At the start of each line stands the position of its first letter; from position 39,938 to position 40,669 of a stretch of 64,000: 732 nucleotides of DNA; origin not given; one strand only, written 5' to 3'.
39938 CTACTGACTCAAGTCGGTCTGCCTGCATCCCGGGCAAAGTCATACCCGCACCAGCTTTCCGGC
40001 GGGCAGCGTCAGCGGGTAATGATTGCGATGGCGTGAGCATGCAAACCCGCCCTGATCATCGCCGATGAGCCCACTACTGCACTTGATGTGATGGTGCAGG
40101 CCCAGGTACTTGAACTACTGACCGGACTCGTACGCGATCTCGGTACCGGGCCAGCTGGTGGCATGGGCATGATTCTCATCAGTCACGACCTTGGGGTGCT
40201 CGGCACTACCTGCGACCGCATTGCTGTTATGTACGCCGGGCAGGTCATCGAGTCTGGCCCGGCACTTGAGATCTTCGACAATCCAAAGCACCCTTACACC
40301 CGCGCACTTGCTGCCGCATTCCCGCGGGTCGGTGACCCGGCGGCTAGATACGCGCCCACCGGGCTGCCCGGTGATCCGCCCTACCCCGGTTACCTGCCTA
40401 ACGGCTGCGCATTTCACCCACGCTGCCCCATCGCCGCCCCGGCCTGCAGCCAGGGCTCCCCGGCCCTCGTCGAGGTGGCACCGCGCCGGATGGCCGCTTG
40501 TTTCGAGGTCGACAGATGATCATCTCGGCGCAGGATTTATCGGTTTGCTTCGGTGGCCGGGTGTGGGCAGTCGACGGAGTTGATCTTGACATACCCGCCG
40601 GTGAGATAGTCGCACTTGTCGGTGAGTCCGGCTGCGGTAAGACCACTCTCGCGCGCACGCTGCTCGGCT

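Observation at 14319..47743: Concentration of five different oxidative or folate-dependent N-demethylase-type enzymes with no visible Rieske reductase partner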

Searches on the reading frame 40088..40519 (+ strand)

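Call 6: search_protein_families(library=pfam, proteins=[window:40088-40519:+])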
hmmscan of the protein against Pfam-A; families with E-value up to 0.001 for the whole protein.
window:40088-40519:+ (143 aa): 1 family
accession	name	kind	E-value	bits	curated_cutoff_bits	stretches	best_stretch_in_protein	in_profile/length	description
PF08352.17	oligo_HPY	-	3.4e-18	66.2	27.1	1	54-120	1-65/65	Oligopeptide/dipeptide transporter, C-terminal region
